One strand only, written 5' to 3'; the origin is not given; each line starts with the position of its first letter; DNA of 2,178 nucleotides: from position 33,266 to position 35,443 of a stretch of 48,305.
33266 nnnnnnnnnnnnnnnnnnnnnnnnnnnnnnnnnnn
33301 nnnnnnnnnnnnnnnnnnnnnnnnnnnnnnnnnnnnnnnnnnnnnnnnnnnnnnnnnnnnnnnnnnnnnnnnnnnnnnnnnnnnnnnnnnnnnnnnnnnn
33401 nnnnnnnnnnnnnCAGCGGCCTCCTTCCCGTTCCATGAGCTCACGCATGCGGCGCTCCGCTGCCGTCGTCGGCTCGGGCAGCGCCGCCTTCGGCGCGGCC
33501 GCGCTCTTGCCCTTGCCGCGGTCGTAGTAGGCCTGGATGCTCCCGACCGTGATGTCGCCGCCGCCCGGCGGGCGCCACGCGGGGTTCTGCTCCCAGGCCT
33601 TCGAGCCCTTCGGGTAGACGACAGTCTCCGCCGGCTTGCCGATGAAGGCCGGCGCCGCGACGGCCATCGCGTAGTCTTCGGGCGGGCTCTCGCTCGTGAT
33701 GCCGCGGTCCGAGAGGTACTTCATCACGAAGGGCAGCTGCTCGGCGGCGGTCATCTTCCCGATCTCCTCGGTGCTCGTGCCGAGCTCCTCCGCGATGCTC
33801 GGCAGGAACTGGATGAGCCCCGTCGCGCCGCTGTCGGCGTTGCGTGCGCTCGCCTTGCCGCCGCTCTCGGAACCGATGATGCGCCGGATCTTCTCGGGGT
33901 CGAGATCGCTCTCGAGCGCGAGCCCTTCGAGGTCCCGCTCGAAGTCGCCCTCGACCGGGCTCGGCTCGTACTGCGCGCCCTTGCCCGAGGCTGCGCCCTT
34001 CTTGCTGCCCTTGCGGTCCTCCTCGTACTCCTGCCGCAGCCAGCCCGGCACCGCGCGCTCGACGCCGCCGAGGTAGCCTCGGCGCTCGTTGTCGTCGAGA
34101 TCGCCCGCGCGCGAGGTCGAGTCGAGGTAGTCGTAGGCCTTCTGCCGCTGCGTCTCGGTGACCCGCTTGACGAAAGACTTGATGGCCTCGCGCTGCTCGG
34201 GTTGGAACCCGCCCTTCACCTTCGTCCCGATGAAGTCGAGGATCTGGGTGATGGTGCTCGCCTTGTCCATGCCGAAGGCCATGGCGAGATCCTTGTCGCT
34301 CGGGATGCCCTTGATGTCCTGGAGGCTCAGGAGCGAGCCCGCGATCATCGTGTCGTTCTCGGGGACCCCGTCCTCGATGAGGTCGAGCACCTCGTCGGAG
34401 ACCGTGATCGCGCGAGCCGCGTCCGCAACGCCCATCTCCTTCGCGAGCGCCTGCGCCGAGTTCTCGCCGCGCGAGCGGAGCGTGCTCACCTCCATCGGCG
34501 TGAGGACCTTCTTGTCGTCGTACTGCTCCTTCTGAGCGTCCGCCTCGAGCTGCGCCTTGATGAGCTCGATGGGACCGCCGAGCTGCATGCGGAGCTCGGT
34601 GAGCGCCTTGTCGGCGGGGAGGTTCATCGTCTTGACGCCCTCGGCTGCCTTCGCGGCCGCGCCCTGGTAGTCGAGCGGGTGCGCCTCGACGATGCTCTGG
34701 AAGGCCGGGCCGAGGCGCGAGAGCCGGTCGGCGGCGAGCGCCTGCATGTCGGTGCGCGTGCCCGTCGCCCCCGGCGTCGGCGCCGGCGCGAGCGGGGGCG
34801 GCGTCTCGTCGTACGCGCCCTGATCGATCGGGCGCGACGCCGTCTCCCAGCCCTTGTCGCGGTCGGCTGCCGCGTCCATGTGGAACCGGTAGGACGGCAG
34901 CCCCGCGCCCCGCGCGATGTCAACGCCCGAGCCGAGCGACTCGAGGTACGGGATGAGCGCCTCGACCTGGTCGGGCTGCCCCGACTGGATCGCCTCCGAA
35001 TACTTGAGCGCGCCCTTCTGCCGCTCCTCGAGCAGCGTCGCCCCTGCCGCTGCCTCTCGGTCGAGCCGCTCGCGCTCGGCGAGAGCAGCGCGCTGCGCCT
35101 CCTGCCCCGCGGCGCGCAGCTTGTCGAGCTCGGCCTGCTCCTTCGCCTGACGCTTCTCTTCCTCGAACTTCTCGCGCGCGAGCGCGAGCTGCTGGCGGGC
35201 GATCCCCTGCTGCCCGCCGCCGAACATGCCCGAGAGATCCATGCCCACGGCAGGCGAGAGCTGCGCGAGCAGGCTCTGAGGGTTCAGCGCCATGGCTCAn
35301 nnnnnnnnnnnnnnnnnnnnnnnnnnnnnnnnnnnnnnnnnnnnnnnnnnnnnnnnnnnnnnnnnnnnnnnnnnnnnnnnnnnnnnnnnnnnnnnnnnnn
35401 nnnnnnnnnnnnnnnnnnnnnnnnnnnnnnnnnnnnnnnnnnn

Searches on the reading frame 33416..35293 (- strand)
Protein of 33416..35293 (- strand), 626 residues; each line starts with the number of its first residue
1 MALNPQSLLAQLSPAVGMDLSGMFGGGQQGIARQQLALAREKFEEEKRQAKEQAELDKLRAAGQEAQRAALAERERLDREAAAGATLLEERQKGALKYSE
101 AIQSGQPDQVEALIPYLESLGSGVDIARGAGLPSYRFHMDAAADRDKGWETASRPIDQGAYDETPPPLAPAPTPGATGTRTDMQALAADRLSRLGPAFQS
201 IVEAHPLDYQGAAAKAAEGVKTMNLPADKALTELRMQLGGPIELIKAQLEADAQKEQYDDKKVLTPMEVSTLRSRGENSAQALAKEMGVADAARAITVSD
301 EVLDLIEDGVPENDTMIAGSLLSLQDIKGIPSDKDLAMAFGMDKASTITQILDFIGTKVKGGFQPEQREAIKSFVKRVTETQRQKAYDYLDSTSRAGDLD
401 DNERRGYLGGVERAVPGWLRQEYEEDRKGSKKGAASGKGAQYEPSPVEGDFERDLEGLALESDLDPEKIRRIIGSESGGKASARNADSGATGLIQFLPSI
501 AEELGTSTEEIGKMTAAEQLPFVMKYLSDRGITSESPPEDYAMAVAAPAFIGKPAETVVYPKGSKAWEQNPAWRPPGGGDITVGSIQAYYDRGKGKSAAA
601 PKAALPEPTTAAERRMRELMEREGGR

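Call 102: search_protein_families(library=phrogs, proteins=[window:33416-35293:-], max_evalue=0.00001)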
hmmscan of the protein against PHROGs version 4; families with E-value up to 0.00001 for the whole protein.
window:33416-35293:- (626 aa): 4 families
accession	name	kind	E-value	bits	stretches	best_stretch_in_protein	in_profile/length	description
phrog_196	-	tail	2.2e-21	77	1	446-586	378-520/536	baseplate hub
phrog_4928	-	unknown function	3.1e-19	69.9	1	447-586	623-769/834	-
phrog_13530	-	unknown function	4.1e-15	56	1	451-564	607-718/997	-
phrog_21656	-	other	2e-09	37.1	1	450-545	841-943/1022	peptidase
